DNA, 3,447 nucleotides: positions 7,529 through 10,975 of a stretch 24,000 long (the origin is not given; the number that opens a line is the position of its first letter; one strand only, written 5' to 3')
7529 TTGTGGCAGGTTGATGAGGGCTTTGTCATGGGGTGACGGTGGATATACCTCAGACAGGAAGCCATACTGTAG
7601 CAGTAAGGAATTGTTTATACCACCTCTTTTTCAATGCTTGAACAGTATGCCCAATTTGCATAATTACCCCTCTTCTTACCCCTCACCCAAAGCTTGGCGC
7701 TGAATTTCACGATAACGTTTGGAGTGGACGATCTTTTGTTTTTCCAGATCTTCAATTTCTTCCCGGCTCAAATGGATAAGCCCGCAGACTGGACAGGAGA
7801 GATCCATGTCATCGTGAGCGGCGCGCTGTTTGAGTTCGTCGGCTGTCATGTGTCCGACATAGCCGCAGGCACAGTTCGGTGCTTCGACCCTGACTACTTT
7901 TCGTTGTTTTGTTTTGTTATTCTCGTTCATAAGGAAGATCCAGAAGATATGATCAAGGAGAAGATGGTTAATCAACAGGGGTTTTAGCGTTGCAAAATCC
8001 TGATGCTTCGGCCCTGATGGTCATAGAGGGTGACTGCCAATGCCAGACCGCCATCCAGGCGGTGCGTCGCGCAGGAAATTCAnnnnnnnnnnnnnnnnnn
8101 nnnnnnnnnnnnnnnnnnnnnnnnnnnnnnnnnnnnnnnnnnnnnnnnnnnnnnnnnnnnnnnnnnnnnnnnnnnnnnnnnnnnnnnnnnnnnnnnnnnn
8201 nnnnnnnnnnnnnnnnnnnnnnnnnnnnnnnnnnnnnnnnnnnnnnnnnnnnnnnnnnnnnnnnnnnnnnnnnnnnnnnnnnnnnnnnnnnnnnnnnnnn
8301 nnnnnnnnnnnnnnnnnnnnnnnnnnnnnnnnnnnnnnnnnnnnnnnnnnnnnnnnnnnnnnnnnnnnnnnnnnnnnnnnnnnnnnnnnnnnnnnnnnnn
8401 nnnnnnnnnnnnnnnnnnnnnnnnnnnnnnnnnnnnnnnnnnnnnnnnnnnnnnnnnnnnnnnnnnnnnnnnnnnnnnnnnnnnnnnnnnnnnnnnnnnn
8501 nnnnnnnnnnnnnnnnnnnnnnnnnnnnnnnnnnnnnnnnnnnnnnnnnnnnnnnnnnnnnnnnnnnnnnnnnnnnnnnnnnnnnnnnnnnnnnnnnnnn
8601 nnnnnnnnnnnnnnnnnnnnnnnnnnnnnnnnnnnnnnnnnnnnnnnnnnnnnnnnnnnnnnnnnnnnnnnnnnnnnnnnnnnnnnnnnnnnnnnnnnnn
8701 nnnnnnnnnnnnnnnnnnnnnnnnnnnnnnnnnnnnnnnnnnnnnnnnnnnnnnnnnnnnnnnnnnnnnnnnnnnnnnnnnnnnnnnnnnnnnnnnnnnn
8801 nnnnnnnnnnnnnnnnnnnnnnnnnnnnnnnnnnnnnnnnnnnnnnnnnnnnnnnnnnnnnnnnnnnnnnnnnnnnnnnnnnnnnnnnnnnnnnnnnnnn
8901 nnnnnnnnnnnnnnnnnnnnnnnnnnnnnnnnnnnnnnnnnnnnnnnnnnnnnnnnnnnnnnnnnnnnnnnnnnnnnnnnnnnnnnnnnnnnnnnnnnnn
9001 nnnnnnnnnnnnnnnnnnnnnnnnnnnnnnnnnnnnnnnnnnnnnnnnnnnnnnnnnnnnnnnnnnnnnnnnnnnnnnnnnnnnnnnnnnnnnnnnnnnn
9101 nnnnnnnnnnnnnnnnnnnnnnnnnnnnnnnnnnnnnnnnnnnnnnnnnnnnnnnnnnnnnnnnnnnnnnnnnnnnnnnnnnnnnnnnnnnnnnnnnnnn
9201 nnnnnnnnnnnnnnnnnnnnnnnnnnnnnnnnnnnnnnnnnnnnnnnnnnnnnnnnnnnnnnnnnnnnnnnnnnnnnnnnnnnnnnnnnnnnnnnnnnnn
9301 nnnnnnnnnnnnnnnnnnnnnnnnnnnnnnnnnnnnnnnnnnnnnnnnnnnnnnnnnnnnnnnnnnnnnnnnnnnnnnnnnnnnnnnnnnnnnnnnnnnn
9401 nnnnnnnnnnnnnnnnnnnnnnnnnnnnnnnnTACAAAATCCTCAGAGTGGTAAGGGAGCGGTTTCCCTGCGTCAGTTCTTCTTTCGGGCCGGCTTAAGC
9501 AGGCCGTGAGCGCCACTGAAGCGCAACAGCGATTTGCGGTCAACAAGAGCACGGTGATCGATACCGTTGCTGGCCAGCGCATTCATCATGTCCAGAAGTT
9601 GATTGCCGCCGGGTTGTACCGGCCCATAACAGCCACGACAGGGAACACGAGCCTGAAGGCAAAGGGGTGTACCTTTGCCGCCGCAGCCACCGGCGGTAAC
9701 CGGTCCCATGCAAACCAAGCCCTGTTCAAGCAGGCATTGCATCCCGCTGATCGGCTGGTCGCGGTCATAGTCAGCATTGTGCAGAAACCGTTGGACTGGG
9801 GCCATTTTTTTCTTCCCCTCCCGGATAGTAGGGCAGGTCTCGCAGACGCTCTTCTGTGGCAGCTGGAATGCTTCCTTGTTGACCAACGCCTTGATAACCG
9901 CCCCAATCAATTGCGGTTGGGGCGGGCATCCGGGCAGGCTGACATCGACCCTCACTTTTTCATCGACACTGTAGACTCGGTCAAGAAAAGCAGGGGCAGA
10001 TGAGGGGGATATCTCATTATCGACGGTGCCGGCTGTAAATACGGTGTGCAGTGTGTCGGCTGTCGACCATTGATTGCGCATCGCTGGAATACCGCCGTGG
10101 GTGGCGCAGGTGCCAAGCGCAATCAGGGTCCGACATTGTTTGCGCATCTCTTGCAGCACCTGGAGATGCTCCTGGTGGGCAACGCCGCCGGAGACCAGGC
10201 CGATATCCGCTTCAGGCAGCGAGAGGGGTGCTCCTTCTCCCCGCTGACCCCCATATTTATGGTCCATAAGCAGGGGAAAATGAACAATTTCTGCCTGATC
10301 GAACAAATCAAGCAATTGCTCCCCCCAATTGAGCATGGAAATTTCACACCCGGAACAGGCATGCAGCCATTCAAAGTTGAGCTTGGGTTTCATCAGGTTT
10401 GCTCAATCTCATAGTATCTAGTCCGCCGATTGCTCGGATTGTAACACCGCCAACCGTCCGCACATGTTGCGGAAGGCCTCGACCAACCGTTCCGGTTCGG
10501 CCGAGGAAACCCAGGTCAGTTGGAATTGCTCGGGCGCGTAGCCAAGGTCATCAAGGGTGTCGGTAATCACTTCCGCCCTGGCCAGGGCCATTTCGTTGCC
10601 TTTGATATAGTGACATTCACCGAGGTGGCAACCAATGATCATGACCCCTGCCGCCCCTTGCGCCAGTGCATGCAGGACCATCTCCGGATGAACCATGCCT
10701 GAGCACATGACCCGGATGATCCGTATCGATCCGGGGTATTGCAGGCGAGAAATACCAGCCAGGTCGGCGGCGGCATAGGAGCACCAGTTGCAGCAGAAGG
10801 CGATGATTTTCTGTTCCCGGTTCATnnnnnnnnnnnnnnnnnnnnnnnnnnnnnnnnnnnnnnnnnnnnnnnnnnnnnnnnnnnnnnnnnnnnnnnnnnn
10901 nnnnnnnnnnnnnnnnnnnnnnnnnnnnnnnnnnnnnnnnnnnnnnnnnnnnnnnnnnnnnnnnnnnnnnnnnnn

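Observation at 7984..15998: Bacterial Mvh/Hdr-type cluster with no HdrB/HdrC, led by its own maturation protease and wired by overlapping start/stop codons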

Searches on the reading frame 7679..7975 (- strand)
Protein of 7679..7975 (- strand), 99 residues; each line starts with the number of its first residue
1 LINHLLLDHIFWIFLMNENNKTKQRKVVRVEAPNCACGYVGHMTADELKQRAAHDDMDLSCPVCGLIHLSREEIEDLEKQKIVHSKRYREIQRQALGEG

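Call 8: search_protein_families(library=pfam, proteins=[window:7679-7975:-], max_evalue=0.01)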
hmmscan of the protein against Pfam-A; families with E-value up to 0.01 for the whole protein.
window:7679-7975:- (99 aa): 0 families

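Call 9: search_protein_families(library=ncbifam, proteins=[window:7679-7975:-], max_evalue=0.01)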
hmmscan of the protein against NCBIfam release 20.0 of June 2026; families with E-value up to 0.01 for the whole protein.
window:7679-7975:- (99 aa): 1 family
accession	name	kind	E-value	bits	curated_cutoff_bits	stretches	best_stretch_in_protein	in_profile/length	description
NF001976.0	PRK00762.1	equivalog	0.0056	16.5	146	1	34-69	72-103/124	hydrogenase maturation nickel metallochaperone HypA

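Call 43: find_homologous_proteins(query=window:7679-7930:-, max_evalue=0.001)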
Query seq(84 aa) (84 aa): 109 proteins with E <= 0.001 among 110 candidates.
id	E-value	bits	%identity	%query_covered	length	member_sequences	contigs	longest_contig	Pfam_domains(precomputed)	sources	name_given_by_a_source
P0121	5.9e-49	181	99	100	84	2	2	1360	-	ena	-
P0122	4.5e-48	178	98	100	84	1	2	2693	-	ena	-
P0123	1.5e-45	170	93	100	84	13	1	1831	-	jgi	jgi:Zn-finger nucleic acid-binding protein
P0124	1.5e-44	167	90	100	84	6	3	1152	-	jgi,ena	-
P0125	2.0e-44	167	92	100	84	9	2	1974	-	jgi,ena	-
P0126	5.1e-43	162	89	100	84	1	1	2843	-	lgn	-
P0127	6.4e-43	162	87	100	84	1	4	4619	-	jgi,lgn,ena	jgi:hypothetical protein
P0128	1.0e-42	161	88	100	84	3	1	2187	-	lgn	-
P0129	1.6e-42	161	88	100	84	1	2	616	-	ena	-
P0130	3.8e-42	159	87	99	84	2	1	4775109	-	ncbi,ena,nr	nr:hypothetical protein [uncultured Desulfobulbus sp.]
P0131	4.3e-42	159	86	100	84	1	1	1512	-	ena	-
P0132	2.3e-41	157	89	95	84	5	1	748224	-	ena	-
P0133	3.8e-41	156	86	99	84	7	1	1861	-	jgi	jgi:Zn-finger nucleic acid-binding protein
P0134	6.3e-41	156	88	95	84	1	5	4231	-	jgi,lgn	jgi:hypothetical protein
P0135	6.9e-41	155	83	100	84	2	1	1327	-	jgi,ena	-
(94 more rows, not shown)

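Call 65: predict_structure(alignment_id=A2)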
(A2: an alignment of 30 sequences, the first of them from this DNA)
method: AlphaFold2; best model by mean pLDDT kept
length: 84 residues; sequences in the alignment: 30
mean_pLDDT: 59.5   pTM: 0.32
mean pLDDT of the five models: 59.5, 57.3, 45.2, 44.6, 41.3
residues with pLDDT >= 90: 0; 70-90: 23; 50-70: 35; < 50: 26
segments of 3 or more residues with pLDDT < 50: 1-6, 10-27
pLDDT, mean of each block of 10 residues (from residue 1): 46 44 46 62 53 65 76 83 62
secondary structure, 60 per line:
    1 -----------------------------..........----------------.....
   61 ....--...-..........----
elements in order: H30-39 H56-64 H71-80

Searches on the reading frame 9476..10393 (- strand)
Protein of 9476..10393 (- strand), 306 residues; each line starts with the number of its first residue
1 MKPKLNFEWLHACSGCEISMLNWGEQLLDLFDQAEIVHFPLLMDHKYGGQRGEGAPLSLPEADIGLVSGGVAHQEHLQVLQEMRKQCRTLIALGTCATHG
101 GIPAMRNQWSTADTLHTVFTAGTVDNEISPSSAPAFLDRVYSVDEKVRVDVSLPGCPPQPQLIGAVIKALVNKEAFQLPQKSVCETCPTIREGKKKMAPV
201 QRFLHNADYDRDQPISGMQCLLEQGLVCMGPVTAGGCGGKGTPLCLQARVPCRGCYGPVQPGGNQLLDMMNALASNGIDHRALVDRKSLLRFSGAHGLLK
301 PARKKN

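Call 8: search_protein_families(library=pfam, proteins=[window:9476-10393:-], max_evalue=0.01)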
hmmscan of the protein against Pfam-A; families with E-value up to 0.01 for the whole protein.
window:9476-10393:- (306 aa): 1 family
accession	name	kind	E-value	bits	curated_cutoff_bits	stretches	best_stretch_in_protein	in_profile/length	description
PF01058.29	Oxidored_q6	-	2.9e-30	105.1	27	1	13-169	1-127/128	NADH ubiquinone oxidoreductase, 20 Kd subunit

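Call 9: search_protein_families(library=ncbifam, proteins=[window:9476-10393:-], max_evalue=0.01)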
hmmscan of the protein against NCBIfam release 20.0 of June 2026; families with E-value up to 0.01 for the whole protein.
window:9476-10393:- (306 aa): 17 families
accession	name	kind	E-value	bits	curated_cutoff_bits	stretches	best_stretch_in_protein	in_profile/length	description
NF045875.1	F420_non_VhuG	exception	1.5e-54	185.2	450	1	4-295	6-277/286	F420-non-reducing hydrogenase subunit VhuG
NF040831.1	sulfhyd_ShyD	equivalog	2.3e-24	86.3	460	2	9-163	7-140/240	NAD(P)-dependent hydrogenase/sulfhydrogenase 2 subunit delta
NF040836.1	sulfhyd_HydD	equivalog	9.6e-18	64.3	500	1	4-165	7-149/261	NADPH-dependent hydrogenase/sulfhydrogenase 1 subunit delta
TIGR03294.1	FrhG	equivalog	1.1e-17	64.6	245.5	2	5-119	4-110/228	coenzyme F420 hydrogenase subunit gamma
NF045520.1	H2_NiFeSe_small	exception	1.4e-08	34.5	470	1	72-172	127-210/314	NiFeSe hydrogenase small subunit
NF005012.1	PRK06411.1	subfamily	8.9e-08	31.8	116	1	140-171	124-155/166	NADH-quinone oxidoreductase subunit NuoB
TIGR01957.1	nuoB_fam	subfamily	6.1e-07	29.5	142.7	1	139-167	107-136/145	NADH-quinone oxidoreductase subunit B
NF011394.0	PRK14819.1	equivalog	3.6e-06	26.7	312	1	141-171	123-150/264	NADH-quinone oxidoreductase subunit B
NF011395.0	PRK14820.1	equivalog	4.3e-06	26.6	263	0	142-173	125-159/180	NADH-quinone oxidoreductase subunit B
TIGR00391.1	hydA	subfamily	5e-06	25.9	179.5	1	75-125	138-188/365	hydrogenase small subunit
NF011390.0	PRK14815.1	equivalog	2.5e-05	23.6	281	0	141-173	124-156/183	NADH dehydrogenase subunit B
NF011391.0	PRK14816.1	equivalog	4e-05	23.3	283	0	140-163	143-166/196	NADH-quinone oxidoreductase subunit B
NF007779.0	PRK10468.1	equivalog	7.3e-05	21.9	659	1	56-127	118-188/372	hydrogenase 2 small subunit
NF011392.0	PRK14817.1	equivalog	0.00012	21.8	271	0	140-173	126-159/182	NADH-quinone oxidoreductase subunit B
NF011388.0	PRK14813.1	equivalog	0.00014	21.8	294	1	140-176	119-158/189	NADH dehydrogenase subunit B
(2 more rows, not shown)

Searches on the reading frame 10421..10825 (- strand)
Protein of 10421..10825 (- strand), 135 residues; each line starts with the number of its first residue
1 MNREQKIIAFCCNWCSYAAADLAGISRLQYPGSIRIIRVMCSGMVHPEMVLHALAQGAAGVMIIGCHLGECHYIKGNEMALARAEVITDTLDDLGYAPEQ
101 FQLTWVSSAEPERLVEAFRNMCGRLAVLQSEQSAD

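Call 8: search_protein_families(library=pfam, proteins=[window:10421-10825:-], max_evalue=0.01)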
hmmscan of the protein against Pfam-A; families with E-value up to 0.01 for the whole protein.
window:10421-10825:- (135 aa): 1 family
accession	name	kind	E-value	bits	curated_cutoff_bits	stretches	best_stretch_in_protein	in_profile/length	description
PF02662.21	FlpD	-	1.4e-48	164.4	22.3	1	7-126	1-120/123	Methyl-viologen-reducing hydrogenase, delta subunit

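Call 9: search_protein_families(library=ncbifam, proteins=[window:10421-10825:-], max_evalue=0.01)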
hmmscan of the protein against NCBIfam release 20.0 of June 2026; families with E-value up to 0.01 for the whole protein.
window:10421-10825:- (135 aa): 4 families
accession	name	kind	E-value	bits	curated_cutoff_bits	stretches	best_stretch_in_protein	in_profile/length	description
NF040770.1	hetero_SS_HdrA2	exception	1.2e-48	165.8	1100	1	4-132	647-775/777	CoB-CoM heterodisulfide reductase HdrA2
NF045873.1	F420_non_VhuD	exception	8.2e-33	113.3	215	1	5-128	2-125/132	F420-non-reducing hydrogenase iron-sulfur subunit VhuD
NF041891.1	hdrA_Methbact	equivalog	9.4e-13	47.3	1300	1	3-116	642-749/762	ferredoxin:CoB-CoM heterodisulfide reductase subunit HdrA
NF041778.1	hetero_SS_HdrA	equivalog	4.6e-07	28.1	1400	1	3-64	652-713/771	ferredoxin:CoB-CoM heterodisulfide reductase subunit HdrA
